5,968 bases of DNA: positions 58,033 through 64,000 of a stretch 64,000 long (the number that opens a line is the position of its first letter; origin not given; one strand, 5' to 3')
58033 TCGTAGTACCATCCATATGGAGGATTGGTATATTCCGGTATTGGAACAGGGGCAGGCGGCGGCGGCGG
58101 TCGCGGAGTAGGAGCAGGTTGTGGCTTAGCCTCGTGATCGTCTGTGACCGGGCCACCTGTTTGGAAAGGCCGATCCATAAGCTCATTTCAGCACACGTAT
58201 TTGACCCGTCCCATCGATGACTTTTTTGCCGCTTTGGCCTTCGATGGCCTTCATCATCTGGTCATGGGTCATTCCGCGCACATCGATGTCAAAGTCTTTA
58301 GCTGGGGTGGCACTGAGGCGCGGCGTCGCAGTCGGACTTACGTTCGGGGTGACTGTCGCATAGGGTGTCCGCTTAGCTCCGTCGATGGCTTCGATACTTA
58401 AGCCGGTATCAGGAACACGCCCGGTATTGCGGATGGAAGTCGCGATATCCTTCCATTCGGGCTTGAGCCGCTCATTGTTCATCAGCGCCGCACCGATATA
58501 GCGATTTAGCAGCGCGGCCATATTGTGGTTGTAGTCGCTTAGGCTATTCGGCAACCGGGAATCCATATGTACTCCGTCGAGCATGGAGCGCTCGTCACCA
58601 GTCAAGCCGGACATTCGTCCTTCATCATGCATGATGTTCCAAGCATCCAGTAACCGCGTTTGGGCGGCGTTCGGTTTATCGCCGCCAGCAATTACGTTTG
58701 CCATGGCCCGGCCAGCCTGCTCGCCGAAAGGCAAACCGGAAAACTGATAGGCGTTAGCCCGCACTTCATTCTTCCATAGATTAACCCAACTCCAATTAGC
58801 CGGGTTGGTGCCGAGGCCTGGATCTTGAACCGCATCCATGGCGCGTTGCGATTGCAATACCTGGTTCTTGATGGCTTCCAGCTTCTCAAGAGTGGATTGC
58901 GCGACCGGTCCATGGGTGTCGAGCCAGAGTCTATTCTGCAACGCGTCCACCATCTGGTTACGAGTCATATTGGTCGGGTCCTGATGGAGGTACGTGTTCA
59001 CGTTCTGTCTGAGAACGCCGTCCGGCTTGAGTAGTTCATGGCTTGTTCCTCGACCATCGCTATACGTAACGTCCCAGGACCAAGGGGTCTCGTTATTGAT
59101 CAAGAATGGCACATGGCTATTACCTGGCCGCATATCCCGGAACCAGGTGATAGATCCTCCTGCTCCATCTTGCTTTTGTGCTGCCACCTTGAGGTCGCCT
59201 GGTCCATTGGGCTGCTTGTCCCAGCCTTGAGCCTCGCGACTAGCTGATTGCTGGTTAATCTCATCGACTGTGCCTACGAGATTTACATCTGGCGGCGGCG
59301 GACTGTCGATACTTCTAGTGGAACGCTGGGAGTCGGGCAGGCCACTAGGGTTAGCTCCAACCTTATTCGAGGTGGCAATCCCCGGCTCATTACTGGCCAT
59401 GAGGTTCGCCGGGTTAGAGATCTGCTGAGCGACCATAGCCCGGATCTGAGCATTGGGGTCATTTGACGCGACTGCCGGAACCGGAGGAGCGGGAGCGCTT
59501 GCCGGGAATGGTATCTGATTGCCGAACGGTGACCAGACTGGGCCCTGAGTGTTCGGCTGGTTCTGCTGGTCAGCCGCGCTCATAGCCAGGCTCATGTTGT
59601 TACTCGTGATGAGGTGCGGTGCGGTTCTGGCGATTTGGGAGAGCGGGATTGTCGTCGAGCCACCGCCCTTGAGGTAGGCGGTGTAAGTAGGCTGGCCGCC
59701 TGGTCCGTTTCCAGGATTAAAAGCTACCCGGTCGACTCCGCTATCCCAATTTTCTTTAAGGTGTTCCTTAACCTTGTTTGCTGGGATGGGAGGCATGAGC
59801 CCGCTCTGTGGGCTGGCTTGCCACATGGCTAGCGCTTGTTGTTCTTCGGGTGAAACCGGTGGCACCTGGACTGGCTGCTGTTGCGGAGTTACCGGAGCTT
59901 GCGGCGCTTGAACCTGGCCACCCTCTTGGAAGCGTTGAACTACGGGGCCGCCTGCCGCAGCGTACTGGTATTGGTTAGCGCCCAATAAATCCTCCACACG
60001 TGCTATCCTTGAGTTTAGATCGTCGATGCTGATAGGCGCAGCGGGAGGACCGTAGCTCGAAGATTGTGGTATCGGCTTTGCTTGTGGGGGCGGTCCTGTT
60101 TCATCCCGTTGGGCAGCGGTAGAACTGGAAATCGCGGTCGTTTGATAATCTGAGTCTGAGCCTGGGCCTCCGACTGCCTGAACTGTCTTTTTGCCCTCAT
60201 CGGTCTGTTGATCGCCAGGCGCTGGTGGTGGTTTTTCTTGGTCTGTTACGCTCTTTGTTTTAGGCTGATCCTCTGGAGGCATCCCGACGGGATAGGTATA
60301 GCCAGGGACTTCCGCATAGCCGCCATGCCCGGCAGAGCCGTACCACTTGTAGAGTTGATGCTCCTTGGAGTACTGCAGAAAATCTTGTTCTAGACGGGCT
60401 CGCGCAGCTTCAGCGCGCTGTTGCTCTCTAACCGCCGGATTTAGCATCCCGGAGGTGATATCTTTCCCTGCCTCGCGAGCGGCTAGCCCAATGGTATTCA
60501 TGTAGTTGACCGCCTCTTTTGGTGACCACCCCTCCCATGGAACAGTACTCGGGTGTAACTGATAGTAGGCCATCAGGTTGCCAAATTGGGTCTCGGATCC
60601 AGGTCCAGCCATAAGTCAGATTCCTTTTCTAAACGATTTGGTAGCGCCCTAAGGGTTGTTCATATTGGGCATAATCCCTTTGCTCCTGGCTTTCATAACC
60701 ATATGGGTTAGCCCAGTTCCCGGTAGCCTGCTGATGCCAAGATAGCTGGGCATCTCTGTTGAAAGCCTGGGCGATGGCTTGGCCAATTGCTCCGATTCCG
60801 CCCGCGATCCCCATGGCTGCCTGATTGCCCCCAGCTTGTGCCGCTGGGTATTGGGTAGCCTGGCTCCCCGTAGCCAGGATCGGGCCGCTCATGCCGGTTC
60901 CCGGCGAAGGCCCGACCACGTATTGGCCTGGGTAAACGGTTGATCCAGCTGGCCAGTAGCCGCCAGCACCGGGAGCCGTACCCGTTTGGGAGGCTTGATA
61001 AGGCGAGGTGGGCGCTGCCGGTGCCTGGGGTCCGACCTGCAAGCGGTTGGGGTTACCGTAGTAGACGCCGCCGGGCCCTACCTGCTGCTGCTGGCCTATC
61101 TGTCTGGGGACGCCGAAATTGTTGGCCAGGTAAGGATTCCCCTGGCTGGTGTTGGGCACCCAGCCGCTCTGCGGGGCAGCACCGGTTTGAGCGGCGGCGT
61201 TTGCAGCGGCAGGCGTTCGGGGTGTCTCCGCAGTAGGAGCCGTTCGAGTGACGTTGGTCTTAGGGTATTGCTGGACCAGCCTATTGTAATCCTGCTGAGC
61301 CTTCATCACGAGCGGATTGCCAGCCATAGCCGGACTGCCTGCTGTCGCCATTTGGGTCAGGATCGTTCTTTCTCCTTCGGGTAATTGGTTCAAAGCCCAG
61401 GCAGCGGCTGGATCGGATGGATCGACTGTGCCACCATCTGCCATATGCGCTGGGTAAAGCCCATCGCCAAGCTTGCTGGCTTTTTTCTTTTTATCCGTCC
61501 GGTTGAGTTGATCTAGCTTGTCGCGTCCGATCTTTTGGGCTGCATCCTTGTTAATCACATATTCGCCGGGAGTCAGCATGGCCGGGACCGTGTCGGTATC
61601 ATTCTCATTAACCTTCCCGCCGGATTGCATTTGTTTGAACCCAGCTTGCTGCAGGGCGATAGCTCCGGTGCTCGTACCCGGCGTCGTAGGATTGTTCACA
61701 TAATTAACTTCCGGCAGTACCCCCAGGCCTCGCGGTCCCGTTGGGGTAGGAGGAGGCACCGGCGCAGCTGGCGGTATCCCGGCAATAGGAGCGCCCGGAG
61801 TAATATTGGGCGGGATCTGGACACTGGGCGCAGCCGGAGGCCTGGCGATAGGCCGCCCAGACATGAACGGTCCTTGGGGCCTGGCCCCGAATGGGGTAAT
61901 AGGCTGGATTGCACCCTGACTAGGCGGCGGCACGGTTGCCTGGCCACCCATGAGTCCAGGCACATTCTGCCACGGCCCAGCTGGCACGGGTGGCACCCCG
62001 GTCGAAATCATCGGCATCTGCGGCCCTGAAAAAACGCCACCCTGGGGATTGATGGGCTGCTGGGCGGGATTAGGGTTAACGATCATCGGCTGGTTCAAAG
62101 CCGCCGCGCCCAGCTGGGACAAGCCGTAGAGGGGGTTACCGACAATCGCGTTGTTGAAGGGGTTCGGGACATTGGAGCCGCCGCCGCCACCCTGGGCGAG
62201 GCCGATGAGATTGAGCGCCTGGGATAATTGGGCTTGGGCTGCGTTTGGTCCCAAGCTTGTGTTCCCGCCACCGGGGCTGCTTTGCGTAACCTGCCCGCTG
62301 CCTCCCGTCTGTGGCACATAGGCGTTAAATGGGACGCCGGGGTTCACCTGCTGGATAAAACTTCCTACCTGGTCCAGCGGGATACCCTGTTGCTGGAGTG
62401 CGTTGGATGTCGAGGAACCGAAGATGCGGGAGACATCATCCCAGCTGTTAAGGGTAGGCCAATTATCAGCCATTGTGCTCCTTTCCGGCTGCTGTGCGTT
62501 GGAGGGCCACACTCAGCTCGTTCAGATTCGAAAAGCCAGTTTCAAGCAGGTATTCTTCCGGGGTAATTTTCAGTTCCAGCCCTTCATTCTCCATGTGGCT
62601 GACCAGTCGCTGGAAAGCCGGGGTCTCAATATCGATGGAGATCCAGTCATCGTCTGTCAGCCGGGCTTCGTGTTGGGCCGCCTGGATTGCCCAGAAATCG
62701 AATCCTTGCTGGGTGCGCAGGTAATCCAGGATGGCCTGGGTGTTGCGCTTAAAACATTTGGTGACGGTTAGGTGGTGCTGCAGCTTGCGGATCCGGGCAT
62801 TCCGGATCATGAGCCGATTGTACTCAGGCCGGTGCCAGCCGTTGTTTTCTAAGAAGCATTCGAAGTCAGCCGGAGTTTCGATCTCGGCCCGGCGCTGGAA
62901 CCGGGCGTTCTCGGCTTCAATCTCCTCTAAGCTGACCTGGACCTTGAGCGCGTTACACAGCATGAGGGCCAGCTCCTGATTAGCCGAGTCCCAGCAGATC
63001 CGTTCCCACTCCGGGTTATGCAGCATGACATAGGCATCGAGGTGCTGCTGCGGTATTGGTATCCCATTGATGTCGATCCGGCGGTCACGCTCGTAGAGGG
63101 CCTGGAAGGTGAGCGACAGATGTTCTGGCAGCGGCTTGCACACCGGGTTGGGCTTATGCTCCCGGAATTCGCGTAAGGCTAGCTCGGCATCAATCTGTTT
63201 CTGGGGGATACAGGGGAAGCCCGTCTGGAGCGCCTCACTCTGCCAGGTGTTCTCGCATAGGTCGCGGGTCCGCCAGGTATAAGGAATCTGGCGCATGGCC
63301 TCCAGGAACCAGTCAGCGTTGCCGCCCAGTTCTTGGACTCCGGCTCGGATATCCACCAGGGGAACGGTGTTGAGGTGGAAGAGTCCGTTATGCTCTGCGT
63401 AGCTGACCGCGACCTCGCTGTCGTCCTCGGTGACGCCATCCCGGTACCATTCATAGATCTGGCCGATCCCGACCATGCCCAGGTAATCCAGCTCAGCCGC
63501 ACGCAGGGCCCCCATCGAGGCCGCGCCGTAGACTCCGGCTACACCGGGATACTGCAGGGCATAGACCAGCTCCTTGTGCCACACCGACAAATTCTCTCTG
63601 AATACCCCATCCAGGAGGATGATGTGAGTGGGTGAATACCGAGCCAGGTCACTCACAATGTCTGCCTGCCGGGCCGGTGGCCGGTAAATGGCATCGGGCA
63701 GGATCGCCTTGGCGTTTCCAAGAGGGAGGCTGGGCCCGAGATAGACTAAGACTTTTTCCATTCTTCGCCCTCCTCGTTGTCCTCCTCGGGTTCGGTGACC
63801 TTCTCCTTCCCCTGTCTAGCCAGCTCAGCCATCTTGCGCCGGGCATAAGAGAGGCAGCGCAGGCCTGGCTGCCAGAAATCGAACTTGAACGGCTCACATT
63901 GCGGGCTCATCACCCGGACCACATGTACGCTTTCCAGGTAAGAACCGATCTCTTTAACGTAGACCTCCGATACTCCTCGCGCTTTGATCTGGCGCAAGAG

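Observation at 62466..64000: Phage-encoded YcaO-TfuA thioamidation pair overlapping the virion-protein operon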

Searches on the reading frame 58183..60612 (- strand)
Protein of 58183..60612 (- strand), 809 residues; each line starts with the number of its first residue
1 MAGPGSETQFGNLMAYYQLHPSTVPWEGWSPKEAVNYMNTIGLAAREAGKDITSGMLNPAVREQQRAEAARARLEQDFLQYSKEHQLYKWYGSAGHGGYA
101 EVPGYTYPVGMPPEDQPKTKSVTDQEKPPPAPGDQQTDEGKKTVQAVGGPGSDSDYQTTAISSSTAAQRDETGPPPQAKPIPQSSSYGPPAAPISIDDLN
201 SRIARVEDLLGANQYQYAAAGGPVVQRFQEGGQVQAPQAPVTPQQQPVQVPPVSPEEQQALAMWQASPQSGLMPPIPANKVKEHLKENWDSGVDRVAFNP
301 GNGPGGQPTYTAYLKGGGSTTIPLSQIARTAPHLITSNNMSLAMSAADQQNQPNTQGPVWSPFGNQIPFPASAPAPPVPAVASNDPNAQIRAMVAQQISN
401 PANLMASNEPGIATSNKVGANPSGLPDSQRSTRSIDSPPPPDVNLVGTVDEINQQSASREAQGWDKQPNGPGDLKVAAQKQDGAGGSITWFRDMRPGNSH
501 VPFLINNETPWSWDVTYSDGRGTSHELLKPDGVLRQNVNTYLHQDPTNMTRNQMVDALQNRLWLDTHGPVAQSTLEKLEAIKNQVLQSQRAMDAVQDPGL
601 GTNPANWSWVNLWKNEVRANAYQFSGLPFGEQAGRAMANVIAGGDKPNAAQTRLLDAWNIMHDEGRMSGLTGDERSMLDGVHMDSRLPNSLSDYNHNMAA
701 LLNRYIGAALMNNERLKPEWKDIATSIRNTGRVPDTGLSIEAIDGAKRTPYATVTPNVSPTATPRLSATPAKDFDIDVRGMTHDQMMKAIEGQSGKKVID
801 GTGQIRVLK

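Call 6: search_protein_families(library=pfam, proteins=[window:58183-60612:-], max_evalue=0.01)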
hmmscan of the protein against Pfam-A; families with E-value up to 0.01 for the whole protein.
window:58183-60612:- (809 aa): 0 families

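Call 7: search_protein_families(library=phrogs, proteins=[window:58183-60612:-], max_evalue=0.001)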
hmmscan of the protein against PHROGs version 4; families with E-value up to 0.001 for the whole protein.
window:58183-60612:- (809 aa): 0 families

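Call 62: search_protein_families(library=ncbifam, proteins=[window:58183-60612:-], max_evalue=0.01)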
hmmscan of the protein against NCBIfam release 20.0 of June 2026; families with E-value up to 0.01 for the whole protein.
window:58183-60612:- (809 aa): 0 families

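Call 108: search_solved_structures(query=window:58183-60612:-, max_evalue=1)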
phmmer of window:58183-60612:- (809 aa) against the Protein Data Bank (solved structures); distinct sequences matched with E-value up to 1: 2.
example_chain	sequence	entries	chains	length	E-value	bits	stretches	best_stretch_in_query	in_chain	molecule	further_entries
2xsa_A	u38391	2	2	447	0.13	13.8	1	301-427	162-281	HYALURONOGLUCOSAMINIDASE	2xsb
11lh_A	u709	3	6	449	0.13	13.8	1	301-427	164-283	Protein O-GlcNAcase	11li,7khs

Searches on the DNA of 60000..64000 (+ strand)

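Call 10: search_dna_similar(query=window:60000-64000:+, collection=phages, mode=near)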
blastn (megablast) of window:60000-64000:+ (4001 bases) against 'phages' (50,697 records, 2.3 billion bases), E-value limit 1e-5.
No match.

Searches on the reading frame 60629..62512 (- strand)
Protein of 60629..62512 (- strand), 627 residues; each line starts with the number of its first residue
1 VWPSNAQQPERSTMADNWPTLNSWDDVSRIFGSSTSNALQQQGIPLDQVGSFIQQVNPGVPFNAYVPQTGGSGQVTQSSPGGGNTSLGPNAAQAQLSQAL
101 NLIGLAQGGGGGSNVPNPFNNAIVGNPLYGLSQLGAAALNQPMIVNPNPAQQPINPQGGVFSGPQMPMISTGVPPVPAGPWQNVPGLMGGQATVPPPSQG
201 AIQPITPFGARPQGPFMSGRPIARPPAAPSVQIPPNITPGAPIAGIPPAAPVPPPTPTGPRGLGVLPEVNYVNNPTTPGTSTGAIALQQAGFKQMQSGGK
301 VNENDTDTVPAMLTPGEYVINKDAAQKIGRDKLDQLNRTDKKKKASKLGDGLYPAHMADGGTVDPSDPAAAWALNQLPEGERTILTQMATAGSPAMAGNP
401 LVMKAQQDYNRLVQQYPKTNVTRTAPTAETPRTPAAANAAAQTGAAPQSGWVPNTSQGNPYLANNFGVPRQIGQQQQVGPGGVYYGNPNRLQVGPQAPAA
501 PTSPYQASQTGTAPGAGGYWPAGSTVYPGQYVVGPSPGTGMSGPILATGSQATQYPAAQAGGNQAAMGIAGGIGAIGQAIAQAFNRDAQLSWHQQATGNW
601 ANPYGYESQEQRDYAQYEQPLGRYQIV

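Call 6: search_protein_families(library=pfam, proteins=[window:60629-62512:-], max_evalue=0.01)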
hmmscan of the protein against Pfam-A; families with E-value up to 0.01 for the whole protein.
window:60629-62512:- (627 aa): 0 families

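Call 7: search_protein_families(library=phrogs, proteins=[window:60629-62512:-], max_evalue=0.001)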
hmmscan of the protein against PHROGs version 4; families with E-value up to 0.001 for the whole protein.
window:60629-62512:- (627 aa): 3 families
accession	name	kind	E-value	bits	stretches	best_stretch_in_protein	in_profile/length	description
phrog_35029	-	unknown function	1.1e-08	34.8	1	284-346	350-414/853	-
phrog_973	-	tail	0.00028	19.8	1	295-349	1347-1403/1465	tail length tape measure protein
phrog_13338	-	unknown function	0.00092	18.5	0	284-342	772-833/903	-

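Call 62: search_protein_families(library=ncbifam, proteins=[window:60629-62512:-], max_evalue=0.01)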
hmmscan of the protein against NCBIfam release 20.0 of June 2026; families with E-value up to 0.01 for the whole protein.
window:60629-62512:- (627 aa): 0 families
